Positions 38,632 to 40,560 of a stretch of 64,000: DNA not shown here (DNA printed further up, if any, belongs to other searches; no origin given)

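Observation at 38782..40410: UbiA-type prenyltransferase fused to an extra N-terminal polytopic membrane domain, encoded at the tail of the dnaA-dnaN operon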

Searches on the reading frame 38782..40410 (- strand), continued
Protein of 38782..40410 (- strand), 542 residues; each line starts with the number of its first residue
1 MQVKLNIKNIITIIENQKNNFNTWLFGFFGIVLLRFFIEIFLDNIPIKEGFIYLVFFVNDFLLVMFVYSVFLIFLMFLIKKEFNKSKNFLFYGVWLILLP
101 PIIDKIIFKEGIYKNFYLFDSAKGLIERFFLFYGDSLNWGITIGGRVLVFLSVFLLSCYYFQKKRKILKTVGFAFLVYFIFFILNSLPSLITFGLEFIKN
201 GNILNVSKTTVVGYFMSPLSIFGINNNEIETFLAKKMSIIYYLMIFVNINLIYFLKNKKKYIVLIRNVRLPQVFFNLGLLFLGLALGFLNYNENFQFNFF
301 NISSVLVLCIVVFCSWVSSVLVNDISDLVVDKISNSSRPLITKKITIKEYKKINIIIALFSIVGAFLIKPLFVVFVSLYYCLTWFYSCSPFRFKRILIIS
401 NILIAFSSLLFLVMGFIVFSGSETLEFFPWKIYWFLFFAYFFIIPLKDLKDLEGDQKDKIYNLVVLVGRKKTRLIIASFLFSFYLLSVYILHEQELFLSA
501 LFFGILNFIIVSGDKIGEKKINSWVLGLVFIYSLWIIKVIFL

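Call 80: search_protein_families(library=pfam, proteins=[L066:11698-14160:+, L062:7807-10002:+, L054:3263-4891:+, L012:11633-12472:+, L061:8890-9933:-, L073:14085-15242:-, L073:11222-13243:+, L073:13240-14079:-, L069:9254-10210:+, L076:6234-7238:+], max_evalue=0.001)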
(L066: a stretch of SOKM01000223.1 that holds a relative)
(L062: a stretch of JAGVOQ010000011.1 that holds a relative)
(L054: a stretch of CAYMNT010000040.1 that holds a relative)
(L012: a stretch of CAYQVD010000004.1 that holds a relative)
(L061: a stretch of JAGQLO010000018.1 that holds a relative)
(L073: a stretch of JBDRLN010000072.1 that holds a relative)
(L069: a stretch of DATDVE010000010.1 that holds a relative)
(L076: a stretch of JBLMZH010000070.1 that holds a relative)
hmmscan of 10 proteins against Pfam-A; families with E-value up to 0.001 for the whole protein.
L066:11698-14160:+ (820 aa): 16 families
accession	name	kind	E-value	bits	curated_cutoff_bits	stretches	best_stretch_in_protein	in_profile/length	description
PF07719.23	TPR_2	-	1.1e-25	88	27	2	682-708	6-32/34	Tetratricopeptide repeat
PF00515.34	TPR_1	-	6.5e-23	80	27.8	2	745-777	2-34/34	Tetratricopeptide repeat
PF13414.12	TPR_11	-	1.5e-21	76.2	26.8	2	753-792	3-42/42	TPR repeat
PF13181.12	TPR_8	-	3.7e-19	67.6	25.7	1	681-707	5-31/34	Tetratricopeptide repeat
PF13432.12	TPR_16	-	1.1e-17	64.6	32.7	0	681-744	1-65/65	Tetratricopeptide repeat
PF14559.12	TPR_19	-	8.2e-16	58.5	25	1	586-650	2-66/68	Tetratricopeptide repeat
PF13176.12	TPR_7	-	6.3e-15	54.4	27.9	0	681-707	3-31/36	Tetratricopeptide repeat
PF13424.12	TPR_12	-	1.5e-14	54.4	30.1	0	642-706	9-74/77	Tetratricopeptide repeat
PF01040.23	UbiA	-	2.6e-13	50.3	34.2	1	331-500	62-227/250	UbiA prenyltransferase family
PF13428.12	TPR_14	-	1.2e-12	47.6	23.5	0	681-707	5-31/44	Tetratricopeptide repeat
PF13431.12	TPR_17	-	2.8e-10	40.1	24.4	0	769-797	4-32/34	Tetratricopeptide repeat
PF12895.13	ANAPC3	-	1.7e-07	31.9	27.2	0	626-700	6-79/82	Anaphase-promoting complex, cyclosome, subunit 3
PF23914.1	TPR_CcmH_CycH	-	3.7e-07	30.5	42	0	681-772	54-149/158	Cytochrome c-type biogenesis protein H TPR domain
PF13174.12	TPR_6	-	5e-07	30.4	26.3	0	750-776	6-32/33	Tetratricopeptide repeat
PF13374.12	TPR_10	-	1.4e-05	25.3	27.5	0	747-772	5-30/42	Tetratricopeptide repeat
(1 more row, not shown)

L062:7807-10002:+ (731 aa): 21 families
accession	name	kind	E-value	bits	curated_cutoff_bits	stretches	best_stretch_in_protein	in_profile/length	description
PF00515.34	TPR_1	-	9.4e-39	130.1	27.8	2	541-573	2-34/34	Tetratricopeptide repeat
PF07719.23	TPR_2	-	3.4e-35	117.7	27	2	541-572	2-33/34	Tetratricopeptide repeat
PF13181.12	TPR_8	-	1.1e-31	106.7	25.7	1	574-606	1-33/34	Tetratricopeptide repeat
PF13414.12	TPR_11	-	3.4e-24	84.7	26.8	1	615-656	1-42/42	TPR repeat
PF13176.12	TPR_7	-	4.3e-24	82.9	27.9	0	508-538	1-33/36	Tetratricopeptide repeat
PF13431.12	TPR_17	-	9.8e-23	78.9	24.4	0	495-527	2-34/34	Tetratricopeptide repeat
PF13432.12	TPR_16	-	4.4e-21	75.4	32.7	3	549-606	6-63/65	Tetratricopeptide repeat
PF13374.12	TPR_10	-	5.3e-21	74.4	27.5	0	473-501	3-31/42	Tetratricopeptide repeat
PF13424.12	TPR_12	-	6.6e-21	74.7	30.1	2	473-534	4-73/77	Tetratricopeptide repeat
PF14559.12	TPR_19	-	4.3e-16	59.4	25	2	523-572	8-57/68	Tetratricopeptide repeat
PF13428.12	TPR_14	-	1.1e-14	53.9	23.5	0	540-581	1-42/44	Tetratricopeptide repeat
PF13371.12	TPR_9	-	4.5e-13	49.5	35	1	550-606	5-61/73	Tetratricopeptide repeat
PF23914.1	TPR_CcmH_CycH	-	1.6e-09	38.3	42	0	567-670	43-149/158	Cytochrome c-type biogenesis protein H TPR domain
PF13174.12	TPR_6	-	1.6e-07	31.9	26.3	0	580-606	6-32/33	Tetratricopeptide repeat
PF25063.1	ARM_TT21_C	-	1.3e-06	28.9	35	0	476-612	25-169/209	Tetratricopeptide repeat protein 21 C-terminal ARM domain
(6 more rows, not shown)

L054:3263-4891:+ (542 aa): 0 families

L012:11633-12472:+ (279 aa): 12 families
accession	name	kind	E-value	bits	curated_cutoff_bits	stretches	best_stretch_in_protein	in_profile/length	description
PF08241.18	Methyltransf_11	-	7.6e-22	78.2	21.2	1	65-163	1-95/95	Methyltransferase domain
PF13847.12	Methyltransf_31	-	1.5e-19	70.5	27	1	59-180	2-126/145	Methyltransferase domain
PF13649.12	Methyltransf_25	-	2.4e-18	67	27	1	64-159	1-97/97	Methyltransferase domain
PF02353.26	CMAS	-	6.8e-14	52.3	27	1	17-178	21-179/273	Mycolic acid cyclopropane synthetase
PF13489.12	Methyltransf_23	-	7e-14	52.3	27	1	51-209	12-161/164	Methyltransferase domain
PF08242.18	Methyltransf_12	-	1.6e-13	51.7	30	1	65-161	1-98/98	Methyltransferase domain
PF01209.24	Ubie_methyltran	-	8.1e-09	35.6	20.1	1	53-165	40-153/233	ubiE/COQ5 methyltransferase family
PF05148.21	Methyltransf_8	-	2.1e-06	28.2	27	1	94-166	89-159/219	Hypothetical methyltransferase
PF00107.32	ADH_zinc_N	-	1.7e-05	25.2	31.8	1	70-164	1-88/129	Zinc-binding dehydrogenase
PF01728.25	FtsJ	-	2.3e-05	24.8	24.1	1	50-133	11-96/181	FtsJ-like methyltransferase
PF08123.19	DOT1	-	0.00058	19.9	23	0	56-104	38-87/205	Histone methylation protein DOT1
PF09445.16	Methyltransf_15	-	0.00059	19.9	22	1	63-121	3-60/165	RNA cap guanine-N2 methyltransferase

L061:8890-9933:- (347 aa): 1 family
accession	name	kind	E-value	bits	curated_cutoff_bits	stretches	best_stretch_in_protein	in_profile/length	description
PF00348.22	polyprenyl_synt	-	4.6e-43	147.7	27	1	49-294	10-244/251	Polyprenyl synthetase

L073:14085-15242:- (385 aa): 1 family
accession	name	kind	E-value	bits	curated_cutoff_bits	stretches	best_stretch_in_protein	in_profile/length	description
PF00348.22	polyprenyl_synt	-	4.4e-52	177.2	27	1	71-330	3-243/251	Polyprenyl synthetase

L073:11222-13243:+ (673 aa): 2 families
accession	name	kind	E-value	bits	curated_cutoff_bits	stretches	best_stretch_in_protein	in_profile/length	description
PF00343.26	Phosphorylase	-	5e-37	128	27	1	315-659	297-666/713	Carbohydrate phosphorylase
PF11897.13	DUF3417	-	0.0002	22.2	25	0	52-71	89-108/109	Protein of unknown function (DUF3417)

L073:13240-14079:- (279 aa): 1 family
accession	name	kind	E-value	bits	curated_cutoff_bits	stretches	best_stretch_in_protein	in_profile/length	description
PF02401.23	LYTB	-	2.7e-85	286.3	24.5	1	3-275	1-266/267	LytB protein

L069:9254-10210:+ (318 aa): 1 family
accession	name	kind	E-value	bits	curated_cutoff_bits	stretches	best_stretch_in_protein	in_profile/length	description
PF18884.5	TSP3_bac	-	4e-05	23.8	25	0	79-92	1-14/22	Bacterial TSP3 repeat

L076:6234-7238:+ (334 aa): 0 families

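Call 95: search_protein_families(library=pfam, proteins=[L041:11702-12058:-, L041:12203-12496:-, L056:11535-11972:-, L056:11980-12294:-, L022:4017-4745:-, L027:12492-13532:-, L054:4888-6072:+, L033:4872-5870:+, L051:12849-13664:+, L029:4860-5636:-], max_evalue=0.01)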
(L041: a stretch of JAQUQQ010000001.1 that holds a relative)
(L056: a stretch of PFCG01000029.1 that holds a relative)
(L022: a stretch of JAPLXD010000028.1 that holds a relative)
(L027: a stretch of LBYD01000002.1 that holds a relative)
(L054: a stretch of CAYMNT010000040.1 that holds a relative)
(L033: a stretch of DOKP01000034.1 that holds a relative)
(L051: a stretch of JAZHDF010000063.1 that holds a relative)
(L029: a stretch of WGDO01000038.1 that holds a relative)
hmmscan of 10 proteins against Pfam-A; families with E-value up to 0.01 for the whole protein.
L041:11702-12058:- (118 aa): 1 family
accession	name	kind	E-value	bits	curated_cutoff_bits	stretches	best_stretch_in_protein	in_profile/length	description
PF18916.5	Lycopene_cyc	-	2.7e-07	31.5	27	1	1-83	10-91/92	Lycopene cyclase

L041:12203-12496:- (97 aa): 1 family
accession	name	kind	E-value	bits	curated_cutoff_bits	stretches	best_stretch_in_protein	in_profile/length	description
PF18916.5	Lycopene_cyc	-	0.00014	22.8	27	1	16-94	14-92/92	Lycopene cyclase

L056:11535-11972:- (145 aa): 1 family
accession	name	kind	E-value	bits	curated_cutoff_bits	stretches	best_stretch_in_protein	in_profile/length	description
PF18916.5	Lycopene_cyc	-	2.7e-11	44.3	27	1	32-117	8-92/92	Lycopene cyclase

L056:11980-12294:- (104 aa): 1 family
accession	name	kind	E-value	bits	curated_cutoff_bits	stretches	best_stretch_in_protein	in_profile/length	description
PF18916.5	Lycopene_cyc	-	0.0037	18.3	27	1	14-88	9-91/92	Lycopene cyclase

L022:4017-4745:- (242 aa): 1 family
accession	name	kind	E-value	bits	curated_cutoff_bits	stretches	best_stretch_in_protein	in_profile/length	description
PF18916.5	Lycopene_cyc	-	1.2e-15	58.2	27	2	140-226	6-91/92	Lycopene cyclase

L027:12492-13532:- (346 aa): 13 families
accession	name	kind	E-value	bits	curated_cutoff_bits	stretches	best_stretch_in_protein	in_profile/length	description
PF01494.25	FAD_binding_3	-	3e-14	53.5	22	1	5-156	3-172/349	FAD binding domain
PF03486.20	HI0933_like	-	8.7e-10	38.9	50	1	5-46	2-43/244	HI0933-like protein Rossmann domain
PF07992.20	Pyr_redox_2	-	4.3e-08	33.4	26.1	1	4-146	1-112/291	Pyridine nucleotide-disulphide oxidoreductase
PF12831.13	FAD_oxidored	-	2.7e-06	27.4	27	1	5-120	1-115/416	FAD dependent oxidoreductase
PF01266.30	DAO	-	6.8e-06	26.3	27.9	0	5-39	1-35/353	FAD dependent oxidoreductase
PF01946.23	Thi4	-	7.9e-06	25.7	26.2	1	4-47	18-62/235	Thi4 family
PF13450.12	NAD_binding_8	-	9.5e-06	26.2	21.9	1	8-40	1-33/68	NAD(P)-binding Rossmann-like domain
PF00890.30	FAD_binding_2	-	2e-05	24.4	20.4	1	5-39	1-35/414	FAD binding domain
PF05834.18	Lycopene_cycl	-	2e-05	24.3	23.4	1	5-162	1-160/380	Lycopene cyclase protein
PF00070.33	Pyr_redox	-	0.00022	22.1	22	0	6-40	2-36/82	Pyridine nucleotide-disulphide oxidoreductase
PF01134.28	GIDA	-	0.00068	19.2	22.1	1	5-43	1-40/391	Glucose inhibited division protein A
PF01593.30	Amino_oxidase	-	0.0012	18.6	19.8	0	14-42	2-30/443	Flavin containing amine oxidoreductase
PF13738.12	Pyr_redox_3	-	0.0025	17.5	30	1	7-39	1-33/305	Pyridine nucleotide-disulphide oxidoreductase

L054:4888-6072:+ (394 aa): 9 families
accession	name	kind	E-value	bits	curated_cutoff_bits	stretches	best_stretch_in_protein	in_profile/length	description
PF01494.25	FAD_binding_3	-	1.5e-11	44.6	22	1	8-301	2-310/349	FAD binding domain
PF05834.18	Lycopene_cycl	-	4.2e-09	36.4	23.4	1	9-170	1-146/380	Lycopene cyclase protein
PF07992.20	Pyr_redox_2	-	2.6e-06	27.5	26.1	1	8-174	1-123/291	Pyridine nucleotide-disulphide oxidoreductase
PF04820.20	Trp_halogenase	-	1.6e-05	24.4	21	0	84-300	142-345/458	Tryptophan halogenase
PF22578.2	GGR_cat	-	3.1e-05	24.2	27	1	207-241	31-68/88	Geranylgeranyl reductase catalytic domain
PF01946.23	Thi4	-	6.9e-05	22.6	26.2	1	6-49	16-62/235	Thi4 family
PF03486.20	HI0933_like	-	0.0011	18.9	50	1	9-163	2-166/244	HI0933-like protein Rossmann domain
PF01266.30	DAO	-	0.0014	18.7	27.9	1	9-40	1-34/353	FAD dependent oxidoreductase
PF13450.12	NAD_binding_8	-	0.002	18.8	21.9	1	12-38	1-29/68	NAD(P)-binding Rossmann-like domain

L033:4872-5870:+ (332 aa): 1 family
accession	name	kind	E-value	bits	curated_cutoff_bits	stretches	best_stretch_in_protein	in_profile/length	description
PF24400.1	DUF7544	-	2e-07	31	27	1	30-302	29-294/302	Family of unknown function (DUF7544)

L051:12849-13664:+ (271 aa): 0 families

L029:4860-5636:- (258 aa): 6 families
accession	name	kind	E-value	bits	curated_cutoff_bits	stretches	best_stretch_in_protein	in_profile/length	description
PF01978.25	TrmB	-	1.4e-05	25.3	25.6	1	10-74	5-67/68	Sugar-specific transcriptional regulator TrmB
PF25212.1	HVO_A0114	-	0.0001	22.4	27.6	1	7-66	16-75/84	HVO_A0114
PF01047.28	MarR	-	0.00019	21.7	24.6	1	11-61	1-51/59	MarR family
PF08279.18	HTH_11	-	0.00028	21.1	25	1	16-55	3-43/55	HTH domain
PF01475.25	FUR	-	0.0023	18.5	23.1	1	30-75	32-77/121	Ferric uptake regulator family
PF12802.13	MarR_2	-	0.0054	17.3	27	1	10-60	2-53/61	MarR family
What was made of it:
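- GGR-like flavoproteins occur in L027 and L054 (call 95). Lycopene_cyc (PF18916) pairs or a fused form lie immediately downstream in three Moraniibacteriota loci (call 95). The neighbours are trans-polyprenyl synthases, cyclase-domain proteins and reductase-like proteins rather than sugar enzymes (calls 80, 95).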
